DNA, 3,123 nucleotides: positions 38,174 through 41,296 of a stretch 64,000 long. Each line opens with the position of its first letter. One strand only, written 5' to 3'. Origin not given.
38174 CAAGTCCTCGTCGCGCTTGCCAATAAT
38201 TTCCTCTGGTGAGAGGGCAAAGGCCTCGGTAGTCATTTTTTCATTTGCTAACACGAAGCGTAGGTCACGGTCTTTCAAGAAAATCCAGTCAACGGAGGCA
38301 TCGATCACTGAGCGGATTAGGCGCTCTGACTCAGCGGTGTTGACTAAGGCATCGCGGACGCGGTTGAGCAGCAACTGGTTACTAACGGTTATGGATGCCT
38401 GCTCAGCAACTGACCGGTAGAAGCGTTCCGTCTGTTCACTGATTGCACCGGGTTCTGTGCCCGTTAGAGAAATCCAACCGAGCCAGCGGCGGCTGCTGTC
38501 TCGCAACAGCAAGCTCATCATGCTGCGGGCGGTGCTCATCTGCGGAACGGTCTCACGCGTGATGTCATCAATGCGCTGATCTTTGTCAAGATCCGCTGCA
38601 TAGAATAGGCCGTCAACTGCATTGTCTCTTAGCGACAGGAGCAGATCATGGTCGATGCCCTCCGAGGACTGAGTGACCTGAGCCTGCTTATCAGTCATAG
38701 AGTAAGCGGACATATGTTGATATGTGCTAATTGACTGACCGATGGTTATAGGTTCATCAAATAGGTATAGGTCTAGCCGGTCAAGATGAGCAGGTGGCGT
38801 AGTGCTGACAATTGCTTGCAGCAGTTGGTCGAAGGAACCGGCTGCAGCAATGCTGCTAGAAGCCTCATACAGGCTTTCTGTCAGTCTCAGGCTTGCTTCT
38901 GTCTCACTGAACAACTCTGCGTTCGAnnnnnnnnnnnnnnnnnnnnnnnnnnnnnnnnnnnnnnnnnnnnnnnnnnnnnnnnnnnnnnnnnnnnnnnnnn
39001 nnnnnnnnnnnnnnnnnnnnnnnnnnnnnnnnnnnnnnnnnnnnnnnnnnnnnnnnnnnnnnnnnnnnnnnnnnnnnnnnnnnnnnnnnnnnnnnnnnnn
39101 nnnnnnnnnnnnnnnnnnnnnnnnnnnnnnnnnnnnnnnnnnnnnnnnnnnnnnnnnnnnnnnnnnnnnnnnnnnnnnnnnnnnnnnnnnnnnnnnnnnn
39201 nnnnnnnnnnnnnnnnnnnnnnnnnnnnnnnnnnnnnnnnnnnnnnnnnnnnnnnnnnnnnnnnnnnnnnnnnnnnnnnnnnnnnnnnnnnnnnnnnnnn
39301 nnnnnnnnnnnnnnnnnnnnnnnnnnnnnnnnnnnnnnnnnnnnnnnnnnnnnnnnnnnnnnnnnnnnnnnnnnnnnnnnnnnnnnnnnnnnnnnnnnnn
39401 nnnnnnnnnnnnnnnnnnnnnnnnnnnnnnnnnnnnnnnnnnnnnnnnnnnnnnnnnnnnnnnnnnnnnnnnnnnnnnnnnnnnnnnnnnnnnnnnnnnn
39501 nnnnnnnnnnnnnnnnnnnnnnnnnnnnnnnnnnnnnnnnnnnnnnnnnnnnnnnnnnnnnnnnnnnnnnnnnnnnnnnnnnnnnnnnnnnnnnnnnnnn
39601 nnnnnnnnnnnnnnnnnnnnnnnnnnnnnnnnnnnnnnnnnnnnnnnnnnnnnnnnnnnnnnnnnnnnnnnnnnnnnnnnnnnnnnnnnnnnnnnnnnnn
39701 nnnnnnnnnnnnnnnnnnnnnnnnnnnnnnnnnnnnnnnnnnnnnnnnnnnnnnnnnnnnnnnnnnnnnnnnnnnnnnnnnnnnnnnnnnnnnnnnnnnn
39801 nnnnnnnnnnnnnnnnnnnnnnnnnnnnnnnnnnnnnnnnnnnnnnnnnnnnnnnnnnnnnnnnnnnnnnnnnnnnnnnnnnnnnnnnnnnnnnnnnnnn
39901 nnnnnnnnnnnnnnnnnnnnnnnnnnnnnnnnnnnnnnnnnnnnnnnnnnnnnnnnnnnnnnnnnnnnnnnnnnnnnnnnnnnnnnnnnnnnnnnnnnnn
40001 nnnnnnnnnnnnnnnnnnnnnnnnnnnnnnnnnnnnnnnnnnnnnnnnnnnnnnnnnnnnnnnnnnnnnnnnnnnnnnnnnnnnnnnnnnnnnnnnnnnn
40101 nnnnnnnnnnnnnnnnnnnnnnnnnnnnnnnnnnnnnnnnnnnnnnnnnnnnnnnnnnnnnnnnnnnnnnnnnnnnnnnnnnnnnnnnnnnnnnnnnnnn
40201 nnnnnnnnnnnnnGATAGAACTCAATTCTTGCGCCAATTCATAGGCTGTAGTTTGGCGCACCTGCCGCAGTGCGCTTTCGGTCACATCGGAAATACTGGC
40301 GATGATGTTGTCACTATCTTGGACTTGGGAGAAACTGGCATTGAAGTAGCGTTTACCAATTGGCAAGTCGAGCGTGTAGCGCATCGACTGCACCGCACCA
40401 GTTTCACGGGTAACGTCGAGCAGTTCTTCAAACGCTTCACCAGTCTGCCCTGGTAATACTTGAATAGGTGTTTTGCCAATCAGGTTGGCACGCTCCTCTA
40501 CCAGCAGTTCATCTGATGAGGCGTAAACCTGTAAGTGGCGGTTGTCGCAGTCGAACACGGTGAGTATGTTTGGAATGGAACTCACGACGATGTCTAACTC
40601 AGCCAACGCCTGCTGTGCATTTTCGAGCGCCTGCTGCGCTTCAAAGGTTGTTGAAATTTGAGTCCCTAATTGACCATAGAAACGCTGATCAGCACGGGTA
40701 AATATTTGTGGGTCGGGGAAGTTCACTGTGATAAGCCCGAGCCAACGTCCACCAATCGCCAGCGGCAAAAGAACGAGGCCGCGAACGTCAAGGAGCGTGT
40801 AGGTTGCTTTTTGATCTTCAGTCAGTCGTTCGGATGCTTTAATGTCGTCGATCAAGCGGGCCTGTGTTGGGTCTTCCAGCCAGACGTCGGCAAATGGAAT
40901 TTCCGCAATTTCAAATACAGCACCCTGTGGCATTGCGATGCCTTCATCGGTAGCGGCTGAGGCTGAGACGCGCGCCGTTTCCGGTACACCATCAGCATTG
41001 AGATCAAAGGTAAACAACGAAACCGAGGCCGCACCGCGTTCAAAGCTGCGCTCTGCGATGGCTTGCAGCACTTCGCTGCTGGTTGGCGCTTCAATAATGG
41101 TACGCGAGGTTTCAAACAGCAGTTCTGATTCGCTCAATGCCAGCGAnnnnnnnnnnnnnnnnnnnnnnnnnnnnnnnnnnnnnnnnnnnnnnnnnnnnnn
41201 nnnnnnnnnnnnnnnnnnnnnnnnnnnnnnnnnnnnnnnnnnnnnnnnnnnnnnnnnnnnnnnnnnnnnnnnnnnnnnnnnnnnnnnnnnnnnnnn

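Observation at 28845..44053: Receiver-rich signalling island with no recognisable transcriptional output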

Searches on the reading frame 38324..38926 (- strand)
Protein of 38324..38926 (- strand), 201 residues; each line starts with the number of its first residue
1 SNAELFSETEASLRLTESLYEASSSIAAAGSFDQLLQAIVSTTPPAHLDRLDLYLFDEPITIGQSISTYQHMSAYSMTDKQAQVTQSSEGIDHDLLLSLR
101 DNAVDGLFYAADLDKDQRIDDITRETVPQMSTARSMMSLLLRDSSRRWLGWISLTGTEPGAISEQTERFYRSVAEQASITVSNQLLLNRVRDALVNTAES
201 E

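Call 61: search_protein_families(library=pfam, proteins=[window:38324-38926:-], max_evalue=0.01)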
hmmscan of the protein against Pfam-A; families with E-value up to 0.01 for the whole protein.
window:38324-38926:- (201 aa): 0 families

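Call 74: search_protein_families(library=pfam, proteins=[window:38324-38926:-], max_evalue=10)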
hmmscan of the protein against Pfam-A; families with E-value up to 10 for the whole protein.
window:38324-38926:- (201 aa): 1 family
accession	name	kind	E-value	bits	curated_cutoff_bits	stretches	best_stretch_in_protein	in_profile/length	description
PF21155.3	VpsT-like_REC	-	0.031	14.9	27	1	52-114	45-104/124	VpsT-like, receiver domain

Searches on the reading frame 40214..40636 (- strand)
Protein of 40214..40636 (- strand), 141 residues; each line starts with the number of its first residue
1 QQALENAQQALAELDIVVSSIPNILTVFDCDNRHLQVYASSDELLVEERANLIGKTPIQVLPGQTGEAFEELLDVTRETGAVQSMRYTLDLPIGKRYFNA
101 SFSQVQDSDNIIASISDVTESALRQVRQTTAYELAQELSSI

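Call 61: search_protein_families(library=pfam, proteins=[window:40214-40636:-], max_evalue=0.01)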
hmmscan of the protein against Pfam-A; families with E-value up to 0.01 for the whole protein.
window:40214-40636:- (141 aa): 1 family
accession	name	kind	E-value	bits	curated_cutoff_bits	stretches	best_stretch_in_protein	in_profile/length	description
PF08448.16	PAS_4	-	8.1e-07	29.7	23.1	1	19-121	2-108/110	PAS fold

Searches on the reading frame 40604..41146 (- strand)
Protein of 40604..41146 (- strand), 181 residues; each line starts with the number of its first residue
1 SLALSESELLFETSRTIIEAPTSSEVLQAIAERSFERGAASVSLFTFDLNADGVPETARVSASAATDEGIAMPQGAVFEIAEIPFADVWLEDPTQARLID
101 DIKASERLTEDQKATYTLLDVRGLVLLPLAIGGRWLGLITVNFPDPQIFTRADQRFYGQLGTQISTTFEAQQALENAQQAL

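Call 61: search_protein_families(library=pfam, proteins=[window:40604-41146:-], max_evalue=0.01)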
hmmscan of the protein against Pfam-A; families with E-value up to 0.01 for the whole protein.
window:40604-41146:- (181 aa): 3 families
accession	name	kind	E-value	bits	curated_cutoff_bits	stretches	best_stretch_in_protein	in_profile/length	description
PF13185.12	GAF_2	-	1.8e-05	25.4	28.6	1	24-167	5-134/136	GAF domain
PF13492.12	GAF_3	-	6.5e-05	23.8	27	1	105-167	64-126/129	GAF domain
PF01590.32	GAF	-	0.00019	22.4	22.4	1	26-166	5-131/133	GAF domain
